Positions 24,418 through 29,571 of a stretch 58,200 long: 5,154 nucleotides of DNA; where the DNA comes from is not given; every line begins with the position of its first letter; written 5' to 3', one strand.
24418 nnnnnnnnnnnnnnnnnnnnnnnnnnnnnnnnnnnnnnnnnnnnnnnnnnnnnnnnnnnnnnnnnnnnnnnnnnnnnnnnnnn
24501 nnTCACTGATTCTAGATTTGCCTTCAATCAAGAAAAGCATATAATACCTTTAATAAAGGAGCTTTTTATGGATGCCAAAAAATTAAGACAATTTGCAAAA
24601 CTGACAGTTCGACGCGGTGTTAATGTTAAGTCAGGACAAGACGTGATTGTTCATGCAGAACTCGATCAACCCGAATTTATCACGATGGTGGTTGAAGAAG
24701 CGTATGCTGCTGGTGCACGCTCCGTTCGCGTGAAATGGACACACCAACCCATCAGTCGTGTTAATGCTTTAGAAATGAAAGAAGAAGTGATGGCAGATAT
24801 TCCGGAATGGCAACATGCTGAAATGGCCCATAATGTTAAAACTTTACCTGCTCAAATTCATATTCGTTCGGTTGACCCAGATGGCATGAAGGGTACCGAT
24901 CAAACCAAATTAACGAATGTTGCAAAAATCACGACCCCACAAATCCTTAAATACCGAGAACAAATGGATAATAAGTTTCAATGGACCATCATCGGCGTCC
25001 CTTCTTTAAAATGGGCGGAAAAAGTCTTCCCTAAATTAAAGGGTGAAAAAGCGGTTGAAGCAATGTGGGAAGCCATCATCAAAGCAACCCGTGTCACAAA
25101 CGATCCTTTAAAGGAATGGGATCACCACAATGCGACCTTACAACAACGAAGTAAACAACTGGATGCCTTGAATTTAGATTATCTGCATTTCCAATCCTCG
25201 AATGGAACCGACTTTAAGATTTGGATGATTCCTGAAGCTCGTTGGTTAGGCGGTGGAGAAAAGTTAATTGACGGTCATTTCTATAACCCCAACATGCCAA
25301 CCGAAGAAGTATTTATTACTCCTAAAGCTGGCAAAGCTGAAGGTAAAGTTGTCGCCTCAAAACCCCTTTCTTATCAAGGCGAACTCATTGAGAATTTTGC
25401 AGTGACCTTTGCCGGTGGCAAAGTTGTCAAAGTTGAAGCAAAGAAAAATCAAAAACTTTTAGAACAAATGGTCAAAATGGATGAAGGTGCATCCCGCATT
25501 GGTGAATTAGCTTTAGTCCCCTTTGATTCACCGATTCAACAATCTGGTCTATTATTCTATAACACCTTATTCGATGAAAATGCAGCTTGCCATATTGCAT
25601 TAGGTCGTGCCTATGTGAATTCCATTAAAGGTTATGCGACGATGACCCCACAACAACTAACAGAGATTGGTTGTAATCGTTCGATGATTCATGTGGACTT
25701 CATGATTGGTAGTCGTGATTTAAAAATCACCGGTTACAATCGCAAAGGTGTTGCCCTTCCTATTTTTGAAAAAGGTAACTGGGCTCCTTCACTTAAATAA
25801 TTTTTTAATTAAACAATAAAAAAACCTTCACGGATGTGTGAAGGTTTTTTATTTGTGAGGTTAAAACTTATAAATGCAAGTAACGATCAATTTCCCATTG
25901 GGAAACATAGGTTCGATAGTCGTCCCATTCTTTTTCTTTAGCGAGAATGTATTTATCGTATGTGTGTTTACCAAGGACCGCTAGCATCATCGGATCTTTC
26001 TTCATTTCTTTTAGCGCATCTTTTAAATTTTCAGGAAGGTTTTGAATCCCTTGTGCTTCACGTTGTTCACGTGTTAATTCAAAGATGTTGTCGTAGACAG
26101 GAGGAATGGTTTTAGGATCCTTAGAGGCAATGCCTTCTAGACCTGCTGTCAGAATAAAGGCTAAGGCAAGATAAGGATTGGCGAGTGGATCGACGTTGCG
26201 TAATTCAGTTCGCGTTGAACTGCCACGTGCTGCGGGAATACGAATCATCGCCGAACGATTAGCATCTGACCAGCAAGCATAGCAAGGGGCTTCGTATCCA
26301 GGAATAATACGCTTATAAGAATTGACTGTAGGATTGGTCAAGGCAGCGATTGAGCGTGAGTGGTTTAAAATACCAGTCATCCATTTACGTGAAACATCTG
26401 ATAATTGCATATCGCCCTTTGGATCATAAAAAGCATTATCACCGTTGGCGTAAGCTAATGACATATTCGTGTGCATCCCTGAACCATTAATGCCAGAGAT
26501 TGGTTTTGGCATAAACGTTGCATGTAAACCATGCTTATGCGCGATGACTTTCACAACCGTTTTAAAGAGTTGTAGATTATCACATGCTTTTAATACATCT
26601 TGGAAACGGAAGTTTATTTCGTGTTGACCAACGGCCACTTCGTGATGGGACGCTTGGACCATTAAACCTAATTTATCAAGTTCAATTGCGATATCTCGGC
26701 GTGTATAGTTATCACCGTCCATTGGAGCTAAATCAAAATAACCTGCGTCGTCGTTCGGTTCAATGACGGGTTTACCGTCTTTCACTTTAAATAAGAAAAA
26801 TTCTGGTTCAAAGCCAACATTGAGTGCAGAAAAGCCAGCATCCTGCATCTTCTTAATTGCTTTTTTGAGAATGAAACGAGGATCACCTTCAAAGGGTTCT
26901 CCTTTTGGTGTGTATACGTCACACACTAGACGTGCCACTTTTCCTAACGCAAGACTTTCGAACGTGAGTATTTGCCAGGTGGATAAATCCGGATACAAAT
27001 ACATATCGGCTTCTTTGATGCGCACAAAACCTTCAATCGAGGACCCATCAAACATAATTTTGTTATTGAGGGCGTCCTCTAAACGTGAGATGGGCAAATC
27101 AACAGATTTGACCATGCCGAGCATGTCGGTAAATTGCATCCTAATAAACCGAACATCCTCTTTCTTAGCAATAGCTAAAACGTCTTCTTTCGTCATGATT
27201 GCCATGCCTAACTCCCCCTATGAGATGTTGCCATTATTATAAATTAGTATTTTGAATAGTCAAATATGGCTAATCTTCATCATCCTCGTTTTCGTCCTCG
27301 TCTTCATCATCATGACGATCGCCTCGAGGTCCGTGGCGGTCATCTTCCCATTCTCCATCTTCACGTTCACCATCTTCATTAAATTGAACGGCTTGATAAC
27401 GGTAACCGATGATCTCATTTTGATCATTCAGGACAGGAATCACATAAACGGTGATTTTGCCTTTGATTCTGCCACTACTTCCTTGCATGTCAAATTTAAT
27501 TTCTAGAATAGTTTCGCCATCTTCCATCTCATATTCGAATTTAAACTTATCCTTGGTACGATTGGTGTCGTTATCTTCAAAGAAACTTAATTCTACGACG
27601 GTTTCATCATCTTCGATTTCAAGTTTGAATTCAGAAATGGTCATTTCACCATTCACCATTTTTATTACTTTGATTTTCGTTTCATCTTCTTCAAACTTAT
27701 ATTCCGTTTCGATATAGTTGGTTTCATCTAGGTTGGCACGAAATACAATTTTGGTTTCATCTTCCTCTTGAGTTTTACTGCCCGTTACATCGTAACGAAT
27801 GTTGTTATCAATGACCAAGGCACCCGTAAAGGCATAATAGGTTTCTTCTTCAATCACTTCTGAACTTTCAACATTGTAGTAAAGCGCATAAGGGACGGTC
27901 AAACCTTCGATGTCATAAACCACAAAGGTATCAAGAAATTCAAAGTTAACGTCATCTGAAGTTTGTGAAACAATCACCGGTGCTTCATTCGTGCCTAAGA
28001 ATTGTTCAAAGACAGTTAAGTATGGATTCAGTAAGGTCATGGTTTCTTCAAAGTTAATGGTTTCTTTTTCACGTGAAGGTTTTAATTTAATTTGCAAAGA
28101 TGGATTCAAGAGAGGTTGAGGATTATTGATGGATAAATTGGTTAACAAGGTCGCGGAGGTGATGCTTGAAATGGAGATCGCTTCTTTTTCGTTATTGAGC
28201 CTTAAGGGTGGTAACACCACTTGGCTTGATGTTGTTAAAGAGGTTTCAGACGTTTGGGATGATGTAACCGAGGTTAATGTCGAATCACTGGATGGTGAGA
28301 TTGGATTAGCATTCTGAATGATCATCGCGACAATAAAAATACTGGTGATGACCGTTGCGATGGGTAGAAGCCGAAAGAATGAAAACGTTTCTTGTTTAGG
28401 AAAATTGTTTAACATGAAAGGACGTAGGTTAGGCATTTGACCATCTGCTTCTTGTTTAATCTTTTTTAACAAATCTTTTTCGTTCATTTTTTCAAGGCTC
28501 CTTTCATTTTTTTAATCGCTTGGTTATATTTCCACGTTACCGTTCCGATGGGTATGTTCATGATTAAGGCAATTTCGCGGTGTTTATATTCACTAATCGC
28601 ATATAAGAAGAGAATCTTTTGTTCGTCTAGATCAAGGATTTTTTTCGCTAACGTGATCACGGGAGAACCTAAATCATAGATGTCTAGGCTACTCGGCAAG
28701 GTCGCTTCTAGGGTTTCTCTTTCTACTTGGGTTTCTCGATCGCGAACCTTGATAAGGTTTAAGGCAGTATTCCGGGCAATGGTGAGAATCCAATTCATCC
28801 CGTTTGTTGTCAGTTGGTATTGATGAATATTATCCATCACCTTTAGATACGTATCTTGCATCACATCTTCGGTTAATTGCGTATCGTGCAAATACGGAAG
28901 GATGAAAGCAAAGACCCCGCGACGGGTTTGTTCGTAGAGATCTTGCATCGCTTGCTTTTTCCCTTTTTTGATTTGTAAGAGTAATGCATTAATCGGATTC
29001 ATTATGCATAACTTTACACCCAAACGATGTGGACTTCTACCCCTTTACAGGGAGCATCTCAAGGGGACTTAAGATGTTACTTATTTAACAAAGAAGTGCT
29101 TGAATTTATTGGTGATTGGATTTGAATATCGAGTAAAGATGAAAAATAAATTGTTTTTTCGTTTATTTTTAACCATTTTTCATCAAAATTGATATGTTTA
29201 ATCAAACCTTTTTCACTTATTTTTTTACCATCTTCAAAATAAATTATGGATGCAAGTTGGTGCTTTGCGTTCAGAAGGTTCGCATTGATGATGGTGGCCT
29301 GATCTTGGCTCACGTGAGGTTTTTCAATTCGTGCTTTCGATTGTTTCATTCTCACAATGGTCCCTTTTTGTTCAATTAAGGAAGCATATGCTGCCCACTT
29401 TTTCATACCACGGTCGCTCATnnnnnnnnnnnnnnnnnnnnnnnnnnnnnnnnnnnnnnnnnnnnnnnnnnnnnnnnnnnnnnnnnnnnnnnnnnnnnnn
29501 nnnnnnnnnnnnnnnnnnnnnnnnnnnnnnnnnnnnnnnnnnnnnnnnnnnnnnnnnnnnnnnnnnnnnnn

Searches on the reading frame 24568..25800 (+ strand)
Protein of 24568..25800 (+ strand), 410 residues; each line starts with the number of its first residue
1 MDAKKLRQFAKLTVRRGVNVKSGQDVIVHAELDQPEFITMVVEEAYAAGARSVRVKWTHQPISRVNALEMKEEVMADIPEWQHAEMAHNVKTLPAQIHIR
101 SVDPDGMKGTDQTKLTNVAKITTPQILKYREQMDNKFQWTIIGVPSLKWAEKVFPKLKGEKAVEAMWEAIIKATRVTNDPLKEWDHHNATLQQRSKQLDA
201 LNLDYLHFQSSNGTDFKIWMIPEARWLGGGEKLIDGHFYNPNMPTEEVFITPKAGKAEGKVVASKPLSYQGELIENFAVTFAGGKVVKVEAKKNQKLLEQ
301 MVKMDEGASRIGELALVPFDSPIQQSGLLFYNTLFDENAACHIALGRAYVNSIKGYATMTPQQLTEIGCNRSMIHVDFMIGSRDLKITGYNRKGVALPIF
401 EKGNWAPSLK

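Call 80: search_protein_families(library=pfam, proteins=[window:24568-25800:+], max_evalue=0.0001)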
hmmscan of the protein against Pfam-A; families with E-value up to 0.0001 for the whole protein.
window:24568-25800:+ (410 aa): 1 family
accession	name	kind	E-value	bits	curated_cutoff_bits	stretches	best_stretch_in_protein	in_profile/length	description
PF02073.20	Peptidase_M29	-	2.6e-149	497.9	27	1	4-405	3-406/406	Thermophilic metalloprotease (M29)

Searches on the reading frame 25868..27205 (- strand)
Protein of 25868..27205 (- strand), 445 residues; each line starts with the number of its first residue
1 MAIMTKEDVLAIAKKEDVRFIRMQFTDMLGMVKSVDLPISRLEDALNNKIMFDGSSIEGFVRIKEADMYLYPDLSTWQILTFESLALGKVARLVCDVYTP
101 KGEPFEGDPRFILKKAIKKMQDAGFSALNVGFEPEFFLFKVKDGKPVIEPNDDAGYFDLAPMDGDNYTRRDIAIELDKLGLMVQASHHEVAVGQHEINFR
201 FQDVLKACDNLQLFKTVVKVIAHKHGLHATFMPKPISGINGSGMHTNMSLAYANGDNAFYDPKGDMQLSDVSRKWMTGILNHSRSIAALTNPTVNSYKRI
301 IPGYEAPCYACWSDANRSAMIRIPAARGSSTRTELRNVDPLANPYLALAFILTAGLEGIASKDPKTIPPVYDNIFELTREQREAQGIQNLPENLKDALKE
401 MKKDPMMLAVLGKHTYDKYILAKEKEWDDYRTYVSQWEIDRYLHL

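Call 80: search_protein_families(library=pfam, proteins=[window:25868-27205:-], max_evalue=0.0001)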
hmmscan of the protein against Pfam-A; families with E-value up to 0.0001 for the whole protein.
window:25868-27205:- (445 aa): 2 families
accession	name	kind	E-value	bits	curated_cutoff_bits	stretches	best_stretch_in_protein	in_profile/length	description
PF00120.29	Gln-synt_C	-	2e-126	422.1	24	1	107-442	2-344/344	Glutamine synthetase, catalytic domain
PF03951.24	Gln-synt_N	-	3.6e-28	97.5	33.4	1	17-100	1-82/82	Glutamine synthetase, beta-Grasp domain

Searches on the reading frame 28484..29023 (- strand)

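Call 80: search_protein_families(library=pfam, proteins=[window:28484-29023:-], max_evalue=0.0001)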
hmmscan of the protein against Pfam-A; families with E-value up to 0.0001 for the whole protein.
window:28484-29023:- (179 aa): 2 families
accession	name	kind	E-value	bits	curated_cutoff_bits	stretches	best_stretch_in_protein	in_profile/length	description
PF04542.20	Sigma70_r2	-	2.6e-10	40.4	24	1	29-96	1-70/71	Sigma-70 region 2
PF08281.18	Sigma70_r4_2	-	3.9e-06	26.9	25.7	1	130-173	11-54/54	Sigma-70, region 4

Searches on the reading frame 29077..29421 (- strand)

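Call 80: search_protein_families(library=pfam, proteins=[window:29077-29421:-], max_evalue=0.0001)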
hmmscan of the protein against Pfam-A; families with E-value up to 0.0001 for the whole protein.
window:29077-29421:- (114 aa): 1 family
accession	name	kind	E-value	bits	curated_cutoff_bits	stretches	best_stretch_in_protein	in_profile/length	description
PF08863.15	YolD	-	1.6e-07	31.7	27.5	1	15-99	2-93/94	YolD-like protein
